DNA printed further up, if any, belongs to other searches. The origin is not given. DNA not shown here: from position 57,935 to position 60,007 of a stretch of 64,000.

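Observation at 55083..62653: Predicted CDP-activated, C-branched 3,6-dideoxyhexose pathway (YerE-like ThDP enzyme) beside a collagen-like spore-surface protein gene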

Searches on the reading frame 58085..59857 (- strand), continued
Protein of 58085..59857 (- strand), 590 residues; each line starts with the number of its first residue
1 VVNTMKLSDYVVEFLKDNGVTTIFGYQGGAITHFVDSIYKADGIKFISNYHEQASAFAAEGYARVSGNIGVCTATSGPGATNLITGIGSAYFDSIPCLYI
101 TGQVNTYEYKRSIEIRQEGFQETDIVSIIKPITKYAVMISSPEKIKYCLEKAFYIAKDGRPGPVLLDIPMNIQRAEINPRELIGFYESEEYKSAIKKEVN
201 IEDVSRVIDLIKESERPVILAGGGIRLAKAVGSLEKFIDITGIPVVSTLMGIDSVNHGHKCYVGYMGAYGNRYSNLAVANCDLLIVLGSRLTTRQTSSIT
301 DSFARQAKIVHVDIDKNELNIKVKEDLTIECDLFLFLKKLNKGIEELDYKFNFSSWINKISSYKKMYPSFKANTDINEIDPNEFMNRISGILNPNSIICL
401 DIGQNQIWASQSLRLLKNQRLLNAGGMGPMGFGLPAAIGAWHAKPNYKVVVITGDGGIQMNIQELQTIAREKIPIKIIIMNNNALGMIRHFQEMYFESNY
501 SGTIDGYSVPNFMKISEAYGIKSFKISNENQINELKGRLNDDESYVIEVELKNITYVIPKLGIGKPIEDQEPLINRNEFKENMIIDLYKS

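Call 33: find_encoding_contigs(protein=P0025, flank=10000, max_places=2)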
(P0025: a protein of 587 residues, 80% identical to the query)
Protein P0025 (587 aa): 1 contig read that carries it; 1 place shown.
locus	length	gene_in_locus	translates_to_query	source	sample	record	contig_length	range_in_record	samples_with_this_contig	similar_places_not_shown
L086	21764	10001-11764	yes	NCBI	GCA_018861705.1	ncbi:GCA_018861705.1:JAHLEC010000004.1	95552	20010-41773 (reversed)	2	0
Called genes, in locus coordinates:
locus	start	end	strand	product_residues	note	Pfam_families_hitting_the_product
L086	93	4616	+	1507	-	-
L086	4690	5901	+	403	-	-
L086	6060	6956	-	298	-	PF00483:NTP_transferase, PF12804:NTP_transf_3 (weak)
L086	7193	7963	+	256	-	PF00483:NTP_transferase, PF12804:NTP_transf_3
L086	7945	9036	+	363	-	PF01370:Epimerase, PF02719:Polysacc_synt_2, PF16363:GDP_Man_Dehyd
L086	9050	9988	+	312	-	PF00106:adh_short, PF01073:3Beta_HSD, PF01370:Epimerase, PF02719:Polysacc_synt_2, PF04321:RmlD_sub_bind, PF16363:GDP_Man_Dehyd, PF07993:NAD_binding_4 (weak)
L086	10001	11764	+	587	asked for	PF02776:TPP_enzyme_N, PF00205:TPP_enzyme_M, PF02775:TPP_enzyme_C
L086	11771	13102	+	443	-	PF01041:DegT_DnrJ_EryC1, PF01212:Beta_elim_lyase, PF01053:Cys_Met_Meta_PP (faint)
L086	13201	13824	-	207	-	PF00132:Hexapep, PF14602:Hexapep_2 (weak)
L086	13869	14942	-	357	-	PF00535:Glycos_transf_2, PF00515:TPR_1 (faint), PF07719:TPR_2 (faint), PF13181:TPR_8 (faint)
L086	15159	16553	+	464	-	PF00535:Glycos_transf_2, PF13641:Glyco_tranf_2_3, PF13489:Methyltransf_23, PF07021:MetW (weak), PF08241:Methyltransf_11 (weak), PF08242:Methyltransf_12 (weak), PF13649:Methyltransf_25 (weak), PF13847:Methyltransf_31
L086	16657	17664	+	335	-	PF00106:adh_short (weak), PF01073:3Beta_HSD, PF01370:Epimerase, PF02719:Polysacc_synt_2, PF04321:RmlD_sub_bind, PF08659:KR (weak), PF13460:NAD_binding_10 (weak), PF16363:GDP_Man_Dehyd, +1 more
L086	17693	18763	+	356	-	PF00534:Glycos_transf_1, PF13692:Glyco_trans_1_4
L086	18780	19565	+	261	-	PF00535:Glycos_transf_2, PF13641:Glyco_tranf_2_3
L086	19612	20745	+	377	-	PF04577:Glyco_transf_61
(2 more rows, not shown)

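Call 34: find_encoding_contigs(protein=P0044, flank=10000, max_places=2)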
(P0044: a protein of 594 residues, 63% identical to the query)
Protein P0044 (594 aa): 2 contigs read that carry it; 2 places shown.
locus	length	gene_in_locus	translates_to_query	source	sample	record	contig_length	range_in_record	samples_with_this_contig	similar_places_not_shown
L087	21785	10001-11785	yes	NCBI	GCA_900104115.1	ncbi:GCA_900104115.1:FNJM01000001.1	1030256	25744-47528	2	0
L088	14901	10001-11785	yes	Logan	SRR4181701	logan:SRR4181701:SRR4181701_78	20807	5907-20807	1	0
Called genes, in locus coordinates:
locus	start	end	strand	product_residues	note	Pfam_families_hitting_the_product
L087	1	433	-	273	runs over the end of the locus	PF00293:NUDIX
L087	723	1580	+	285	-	-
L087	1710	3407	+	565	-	PF06100:MCRA, PF13450:NAD_binding_8 (weak)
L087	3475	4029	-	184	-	PF14278:TetR_C_8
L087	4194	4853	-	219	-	PF13712:Glyco_tranf_2_5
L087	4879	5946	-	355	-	PF00534:Glycos_transf_1, PF13692:Glyco_trans_1_4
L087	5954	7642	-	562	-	PF00535:Glycos_transf_2, PF10111:Glyco_tranf_2_2 (weak), PF07021:MetW, PF13489:Methyltransf_23, PF08241:Methyltransf_11, PF08242:Methyltransf_12, PF13649:Methyltransf_25, PF13847:Methyltransf_31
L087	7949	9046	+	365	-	PF01073:3Beta_HSD, PF01370:Epimerase, PF02719:Polysacc_synt_2, PF04321:RmlD_sub_bind, PF16363:GDP_Man_Dehyd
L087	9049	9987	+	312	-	PF01073:3Beta_HSD, PF01370:Epimerase, PF02719:Polysacc_synt_2, PF04321:RmlD_sub_bind, PF07993:NAD_binding_4, PF13460:NAD_binding_10, PF16363:GDP_Man_Dehyd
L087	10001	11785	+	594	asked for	PF02776:TPP_enzyme_N, PF00205:TPP_enzyme_M, PF02775:TPP_enzyme_C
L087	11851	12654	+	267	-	PF14393:DUF4422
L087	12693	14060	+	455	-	PF01041:DegT_DnrJ_EryC1, PF00266:Aminotran_5 (faint)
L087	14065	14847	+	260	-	PF00483:NTP_transferase, PF12804:NTP_transf_3 (weak)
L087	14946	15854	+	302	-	PF00535:Glycos_transf_2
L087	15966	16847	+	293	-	PF00483:NTP_transferase, PF12804:NTP_transf_3 (weak)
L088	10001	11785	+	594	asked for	PF02776:TPP_enzyme_N, PF00205:TPP_enzyme_M, PF02775:TPP_enzyme_C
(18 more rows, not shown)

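Call 35: find_encoding_contigs(protein=P0078, flank=10000, max_places=2)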
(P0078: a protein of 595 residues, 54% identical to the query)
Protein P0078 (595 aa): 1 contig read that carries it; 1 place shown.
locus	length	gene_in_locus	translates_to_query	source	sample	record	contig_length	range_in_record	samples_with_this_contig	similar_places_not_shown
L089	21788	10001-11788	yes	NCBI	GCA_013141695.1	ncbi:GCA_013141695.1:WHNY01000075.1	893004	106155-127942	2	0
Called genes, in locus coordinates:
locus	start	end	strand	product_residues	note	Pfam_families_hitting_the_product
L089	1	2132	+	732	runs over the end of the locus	-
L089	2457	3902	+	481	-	-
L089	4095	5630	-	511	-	PF00132:Hexapep (weak), PF00535:Glycos_transf_2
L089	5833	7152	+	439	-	PF01041:DegT_DnrJ_EryC1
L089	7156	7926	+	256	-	PF00483:NTP_transferase, PF12804:NTP_transf_3 (weak)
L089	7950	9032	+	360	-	PF01370:Epimerase, PF02719:Polysacc_synt_2, PF04321:RmlD_sub_bind (weak), PF01073:3Beta_HSD (weak), PF16363:GDP_Man_Dehyd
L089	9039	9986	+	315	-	PF01073:3Beta_HSD, PF01370:Epimerase, PF02719:Polysacc_synt_2, PF04321:RmlD_sub_bind, PF07993:NAD_binding_4 (faint), PF13460:NAD_binding_10, PF16363:GDP_Man_Dehyd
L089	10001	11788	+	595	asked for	PF02776:TPP_enzyme_N, PF00205:TPP_enzyme_M, PF02775:TPP_enzyme_C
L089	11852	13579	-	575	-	PF00989:PAS (weak), PF08448:PAS_4, PF13426:PAS_9, PF00158:Sigma54_activat, PF14532:Sigma54_activ_2, PF07728:AAA_5 (weak), PF25601:AAA_lid_14, PF02954:HTH_8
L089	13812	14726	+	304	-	PF01619:Pro_dh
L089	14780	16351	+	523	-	PF00171:Aldedh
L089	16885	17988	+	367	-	PF10282:Lactonase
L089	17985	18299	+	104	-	PF01035:DNA_binding_1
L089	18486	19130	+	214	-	-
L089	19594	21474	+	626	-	PF00672:HAMP (faint), PF06580:His_kinase, PF02518:HATPase_c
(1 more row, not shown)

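Call 46: find_encoding_contigs(protein=P0012, flank=10000, max_places=1)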
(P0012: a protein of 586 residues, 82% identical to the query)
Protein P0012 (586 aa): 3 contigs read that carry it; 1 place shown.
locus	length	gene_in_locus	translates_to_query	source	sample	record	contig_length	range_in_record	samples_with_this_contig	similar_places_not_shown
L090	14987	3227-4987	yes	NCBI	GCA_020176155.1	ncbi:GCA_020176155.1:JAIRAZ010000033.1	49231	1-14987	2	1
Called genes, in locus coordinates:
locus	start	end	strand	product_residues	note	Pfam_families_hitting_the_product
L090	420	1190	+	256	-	PF00483:NTP_transferase, PF12804:NTP_transf_3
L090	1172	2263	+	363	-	PF01073:3Beta_HSD (weak), PF01370:Epimerase, PF02719:Polysacc_synt_2, PF04321:RmlD_sub_bind (weak), PF16363:GDP_Man_Dehyd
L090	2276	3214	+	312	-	PF00106:adh_short (weak), PF01073:3Beta_HSD, PF01370:Epimerase, PF02719:Polysacc_synt_2, PF04321:RmlD_sub_bind, PF05368:NmrA (weak), PF13460:NAD_binding_10 (weak), PF16363:GDP_Man_Dehyd, +1 more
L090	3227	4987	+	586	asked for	PF02776:TPP_enzyme_N, PF00205:TPP_enzyme_M, PF02775:TPP_enzyme_C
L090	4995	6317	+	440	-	PF01041:DegT_DnrJ_EryC1, PF01212:Beta_elim_lyase (weak)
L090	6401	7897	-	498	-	PF00132:Hexapep, PF14602:Hexapep_2, PF00535:Glycos_transf_2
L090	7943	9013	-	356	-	PF00535:Glycos_transf_2, PF10111:Glyco_tranf_2_2 (weak), PF07719:TPR_2 (faint), PF13181:TPR_8 (faint)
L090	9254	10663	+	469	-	PF00535:Glycos_transf_2, PF13641:Glyco_tranf_2_3, PF13489:Methyltransf_23, PF07021:MetW (weak), PF13847:Methyltransf_31 (weak), PF08241:Methyltransf_11 (faint), PF08242:Methyltransf_12 (weak)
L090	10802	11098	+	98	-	-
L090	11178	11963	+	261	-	PF24517:CBM96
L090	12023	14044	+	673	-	PF00534:Glycos_transf_1, PF13692:Glyco_trans_1_4, PF00535:Glycos_transf_2, PF10111:Glyco_tranf_2_2 (weak), PF13641:Glyco_tranf_2_3 (faint)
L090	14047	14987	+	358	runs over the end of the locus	PF02350:Epimerase_2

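Call 47: find_encoding_contigs(protein=P0014, flank=10000, max_places=1)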
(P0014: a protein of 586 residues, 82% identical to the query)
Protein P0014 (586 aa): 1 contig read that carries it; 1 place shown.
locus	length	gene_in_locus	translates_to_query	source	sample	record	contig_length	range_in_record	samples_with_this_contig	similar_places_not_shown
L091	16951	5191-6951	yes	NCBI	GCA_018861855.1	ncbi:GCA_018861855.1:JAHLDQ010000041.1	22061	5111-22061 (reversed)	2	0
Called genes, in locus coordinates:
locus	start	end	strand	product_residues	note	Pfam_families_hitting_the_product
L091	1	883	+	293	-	?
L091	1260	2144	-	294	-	PF00483:NTP_transferase, PF12804:NTP_transf_3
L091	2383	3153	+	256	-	PF00483:NTP_transferase, PF12804:NTP_transf_3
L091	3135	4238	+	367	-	PF01073:3Beta_HSD, PF01370:Epimerase, PF02719:Polysacc_synt_2, PF04321:RmlD_sub_bind, PF16363:GDP_Man_Dehyd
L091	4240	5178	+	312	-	PF00106:adh_short, PF01073:3Beta_HSD, PF01370:Epimerase, PF02719:Polysacc_synt_2, PF04321:RmlD_sub_bind, PF13460:NAD_binding_10 (weak), PF16363:GDP_Man_Dehyd, PF07993:NAD_binding_4 (weak), +1 more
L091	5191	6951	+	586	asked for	PF02776:TPP_enzyme_N, PF00205:TPP_enzyme_M, PF02775:TPP_enzyme_C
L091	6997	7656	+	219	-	PF13712:Glyco_tranf_2_5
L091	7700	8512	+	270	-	PF14393:DUF4422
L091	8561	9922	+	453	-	PF01041:DegT_DnrJ_EryC1, PF00266:Aminotran_5 (faint)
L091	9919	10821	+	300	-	PF00535:Glycos_transf_2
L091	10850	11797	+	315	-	PF00535:Glycos_transf_2, PF13641:Glyco_tranf_2_3 (weak)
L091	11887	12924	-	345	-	PF00534:Glycos_transf_1 (weak)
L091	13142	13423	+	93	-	-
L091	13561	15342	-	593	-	PF00535:Glycos_transf_2, PF12895:ANAPC3 (faint), PF13176:TPR_7 (faint), PF13424:TPR_12 (faint), PF13428:TPR_14 (faint), PF00515:TPR_1, PF07719:TPR_2 (weak), PF13181:TPR_8 (weak)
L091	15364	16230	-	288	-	PF24517:CBM96 (faint)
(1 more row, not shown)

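Call 48: find_encoding_contigs(protein=P0105, flank=10000, max_places=1)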
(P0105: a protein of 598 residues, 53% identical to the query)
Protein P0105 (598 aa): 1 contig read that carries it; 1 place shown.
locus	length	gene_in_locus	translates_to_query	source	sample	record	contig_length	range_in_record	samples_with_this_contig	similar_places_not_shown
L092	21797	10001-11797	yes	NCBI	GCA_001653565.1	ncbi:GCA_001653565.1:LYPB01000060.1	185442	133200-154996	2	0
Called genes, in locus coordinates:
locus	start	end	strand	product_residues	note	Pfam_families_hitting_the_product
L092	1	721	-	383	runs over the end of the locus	PF01306:LacY_symp, PF03825:Nuc_H_symport, PF07690:MFS_1, PF12832:MFS_1_like, PF07690:MFS_1 (weak)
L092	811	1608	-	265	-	PF02311:AraC_binding, PF07883:Cupin_2 (weak), PF00165:HTH_AraC (weak), PF12833:HTH_18, PF00165:HTH_AraC (weak)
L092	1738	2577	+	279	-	PF05721:PhyH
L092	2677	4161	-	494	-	PF00132:Hexapep (faint), PF00535:Glycos_transf_2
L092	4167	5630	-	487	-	PF14602:Hexapep_2 (faint), PF00132:Hexapep, PF00535:Glycos_transf_2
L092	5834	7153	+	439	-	PF01041:DegT_DnrJ_EryC1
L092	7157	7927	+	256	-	PF00483:NTP_transferase, PF12804:NTP_transf_3 (weak)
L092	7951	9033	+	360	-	PF01370:Epimerase, PF02719:Polysacc_synt_2, PF04321:RmlD_sub_bind (weak), PF01073:3Beta_HSD (weak), PF16363:GDP_Man_Dehyd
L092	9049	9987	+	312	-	PF01073:3Beta_HSD, PF01370:Epimerase, PF02719:Polysacc_synt_2, PF04321:RmlD_sub_bind, PF07993:NAD_binding_4 (faint), PF13460:NAD_binding_10, PF16363:GDP_Man_Dehyd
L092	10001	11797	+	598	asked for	PF02776:TPP_enzyme_N, PF00205:TPP_enzyme_M, PF02775:TPP_enzyme_C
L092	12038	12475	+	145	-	-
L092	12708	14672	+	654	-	-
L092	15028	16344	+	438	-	-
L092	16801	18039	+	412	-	PF00535:Glycos_transf_2, PF10111:Glyco_tranf_2_2, PF13641:Glyco_tranf_2_3, PF13506:Glyco_transf_21 (weak), PF00535:Glycos_transf_2 (weak)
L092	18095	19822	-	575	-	PF00989:PAS (weak), PF08448:PAS_4, PF13426:PAS_9, PF00158:Sigma54_activat, PF14532:Sigma54_activ_2, PF25601:AAA_lid_14, PF02954:HTH_8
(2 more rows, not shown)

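Call 49: find_encoding_contigs(protein=P0120, flank=10000, max_places=1)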
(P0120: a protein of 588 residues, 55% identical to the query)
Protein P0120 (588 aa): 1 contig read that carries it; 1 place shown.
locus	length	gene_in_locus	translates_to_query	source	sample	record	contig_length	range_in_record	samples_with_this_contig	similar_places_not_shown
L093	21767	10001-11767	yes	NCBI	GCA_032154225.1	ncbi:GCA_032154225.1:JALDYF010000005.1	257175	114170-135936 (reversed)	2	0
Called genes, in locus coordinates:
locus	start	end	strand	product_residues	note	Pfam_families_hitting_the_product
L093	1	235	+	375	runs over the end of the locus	PF02350:Epimerase_2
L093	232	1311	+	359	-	PF03102:NeuB, PF08666:SAF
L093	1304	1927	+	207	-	PF17836:PglD_N, PF25084:LbH_EIF2B (faint), PF14602:Hexapep_2 (faint), PF25087:GMPPB_C (weak), PF00132:Hexapep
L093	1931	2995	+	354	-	PF00571:CBS (weak), PF00483:NTP_transferase, PF12804:NTP_transf_3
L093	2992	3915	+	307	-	PF01408:GFO_IDH_MocA (weak), PF02894:GFO_IDH_MocA_C (faint), PF22725:GFO_IDH_MocA_C3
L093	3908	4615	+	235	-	PF02348:CTP_transf_3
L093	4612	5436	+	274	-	PF00106:adh_short, PF01073:3Beta_HSD (faint), PF01370:Epimerase (weak), PF08659:KR, PF16363:GDP_Man_Dehyd (faint), PF13561:adh_short_C2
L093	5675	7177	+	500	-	PF01212:Beta_elim_lyase (faint), PF01041:DegT_DnrJ_EryC1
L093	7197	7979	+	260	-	PF00483:NTP_transferase, PF12804:NTP_transf_3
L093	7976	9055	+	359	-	PF01370:Epimerase, PF04321:RmlD_sub_bind (weak), PF01073:3Beta_HSD (weak), PF07993:NAD_binding_4 (faint), PF16363:GDP_Man_Dehyd, PF02719:Polysacc_synt_2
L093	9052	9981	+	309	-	PF00106:adh_short (weak), PF01073:3Beta_HSD, PF01370:Epimerase, PF02719:Polysacc_synt_2, PF04321:RmlD_sub_bind, PF07993:NAD_binding_4 (faint), PF13460:NAD_binding_10 (weak), PF16363:GDP_Man_Dehyd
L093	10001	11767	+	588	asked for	PF02776:TPP_enzyme_N, PF00205:TPP_enzyme_M, PF02775:TPP_enzyme_C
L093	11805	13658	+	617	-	PF10111:Glyco_tranf_2_2 (faint), PF00535:Glycos_transf_2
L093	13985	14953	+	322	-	PF00106:adh_short, PF01073:3Beta_HSD, PF01370:Epimerase, PF02719:Polysacc_synt_2, PF04321:RmlD_sub_bind, PF05368:NmrA, PF08659:KR, PF16363:GDP_Man_Dehyd, +2 more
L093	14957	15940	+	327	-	PF01073:3Beta_HSD, PF01370:Epimerase, PF02719:Polysacc_synt_2, PF04321:RmlD_sub_bind, PF05368:NmrA (weak), PF13460:NAD_binding_10, PF16363:GDP_Man_Dehyd, PF07993:NAD_binding_4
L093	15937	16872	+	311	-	PF01073:3Beta_HSD, PF01370:Epimerase, PF04321:RmlD_sub_bind (weak), PF07993:NAD_binding_4 (faint), PF16363:GDP_Man_Dehyd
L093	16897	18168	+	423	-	PF01210:NAD_Gly3P_dh_N (faint), PF03446:NAD_binding_2 (faint), PF03721:UDPG_MGDP_dh_N, PF03807:F420_oxidored (faint), PF00984:UDPG_MGDP_dh, PF03720:UDPG_MGDP_dh_C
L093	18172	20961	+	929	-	PF01973:MptE-like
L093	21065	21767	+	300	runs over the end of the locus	PF22674:C2185-like_N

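Call 60: search_protein_families(library=pfam, max_evalue=0.0001, proteins=[L007:7862-8803:-, L007:8960-9988:+, L002:1695-2462:+, L002:5294-6343:+, L002:6340-7266:+, L004:1898-2884:+, L004:4677-5864:+, L003:693-1745:+, L003:3576-5390:+, L006:4049-4978:-])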
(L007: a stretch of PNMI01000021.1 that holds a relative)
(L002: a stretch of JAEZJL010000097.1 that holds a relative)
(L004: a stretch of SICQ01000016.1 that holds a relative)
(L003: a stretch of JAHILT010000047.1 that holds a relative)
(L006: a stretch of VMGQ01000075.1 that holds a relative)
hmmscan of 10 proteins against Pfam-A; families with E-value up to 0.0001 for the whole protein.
L007:7862-8803:- (313 aa): 1 family
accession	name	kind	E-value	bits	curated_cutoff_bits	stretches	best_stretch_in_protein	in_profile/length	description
PF00535.33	Glycos_transf_2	-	5.5e-23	82.2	23.3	1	6-130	1-122/168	Glycosyl transferase family 2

L007:8960-9988:+ (342 aa): 5 families
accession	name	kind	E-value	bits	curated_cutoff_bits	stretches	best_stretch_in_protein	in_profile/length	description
PF01370.27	Epimerase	-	1.7e-32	113.2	20.9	1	28-272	1-240/240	NAD dependent epimerase/dehydratase family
PF16363.11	GDP_Man_Dehyd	-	6.7e-22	78.8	27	1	29-293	1-269/332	GDP-mannose 4,6 dehydratase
PF07993.18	NAD_binding_4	-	5e-16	59.1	20.1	1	89-223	81-220/258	Male sterility protein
PF01073.25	3Beta_HSD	-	8.9e-12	45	22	1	29-193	1-161/280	3-beta hydroxysteroid dehydrogenase/isomerase family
PF02719.21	Polysacc_synt_2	-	1.2e-07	31.7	20.2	1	28-147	1-128/293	Polysaccharide biosynthesis protein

L002:1695-2462:+ (255 aa): 0 families

L002:5294-6343:+ (349 aa): 4 families
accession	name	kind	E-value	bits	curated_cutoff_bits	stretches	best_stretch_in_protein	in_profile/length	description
PF01370.27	Epimerase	-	2.2e-46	158.7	20.9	1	28-274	1-240/240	NAD dependent epimerase/dehydratase family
PF16363.11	GDP_Man_Dehyd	-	4.5e-34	118.8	27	1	29-341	1-329/332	GDP-mannose 4,6 dehydratase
PF01073.25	3Beta_HSD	-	1e-09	38.3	22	1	29-214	1-185/280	3-beta hydroxysteroid dehydrogenase/isomerase family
PF07993.18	NAD_binding_4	-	5.5e-09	36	20.1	1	98-207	88-204/258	Male sterility protein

L002:6340-7266:+ (308 aa): 2 families
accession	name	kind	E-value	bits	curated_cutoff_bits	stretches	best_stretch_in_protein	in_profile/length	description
PF05050.19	Methyltransf_21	-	6.4e-16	59.4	22.7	1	105-268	1-173/173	Methyltransferase FkbM domain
PF02475.24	TRM5-TYW2_MTfase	-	3e-05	24.5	28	1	91-149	28-86/164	TRM5/TYW2 methyltransferase domain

L004:1898-2884:+ (328 aa): 2 families
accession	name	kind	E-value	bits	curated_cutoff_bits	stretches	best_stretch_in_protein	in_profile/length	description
PF00535.33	Glycos_transf_2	-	5.7e-27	95.1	23.3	1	23-183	1-164/168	Glycosyl transferase family 2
PF10111.15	Glyco_tranf_2_2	-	3.6e-07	30.4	27.3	1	23-115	1-92/276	Glycosyltransferase like family 2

L004:4677-5864:+ (395 aa): 4 families
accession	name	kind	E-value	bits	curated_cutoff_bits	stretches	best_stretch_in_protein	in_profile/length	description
PF00155.27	Aminotran_1_2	-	4.7e-66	223.8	19.7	1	36-383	2-360/361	Aminotransferase class I and II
PF01053.26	Cys_Met_Meta_PP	-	1.7e-07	30.6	27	1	107-209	80-176/381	Cys/Met metabolism PLP-dependent enzyme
PF01041.23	DegT_DnrJ_EryC1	-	1.6e-06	28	19.8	1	115-206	61-145/360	DegT/DnrJ/EryC1/StrS aminotransferase family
PF00266.25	Aminotran_5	-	2.3e-05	24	21.5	0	110-207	77-176/371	Aminotransferase class-V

L003:693-1745:+ (350 aa): 2 families
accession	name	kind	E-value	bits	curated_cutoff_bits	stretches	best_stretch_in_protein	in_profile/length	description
PF03102.20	NeuB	-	2.8e-84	282.8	22.1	1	37-276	1-238/241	NeuB family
PF08666.17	SAF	-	1.3e-10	42.1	21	1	292-349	1-62/63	SAF domain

L003:3576-5390:+ (604 aa): 3 families
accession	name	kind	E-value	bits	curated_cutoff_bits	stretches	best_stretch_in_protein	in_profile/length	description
PF00005.33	ABC_tran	-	1.8e-31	110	25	1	383-530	3-137/137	ABC transporter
PF00664.28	ABC_membrane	-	2.6e-12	47.4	28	1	34-293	2-245/274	ABC transporter transmembrane region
PF02463.25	SMC_N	-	3.8e-08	33.5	40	1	411-572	100-211/220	RecF/RecN/SMC N terminal domain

L006:4049-4978:- (309 aa): 1 family
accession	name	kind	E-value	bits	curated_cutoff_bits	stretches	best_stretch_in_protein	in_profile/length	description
PF00535.33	Glycos_transf_2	-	1.2e-23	84.3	23.3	1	5-158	1-157/168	Glycosyl transferase family 2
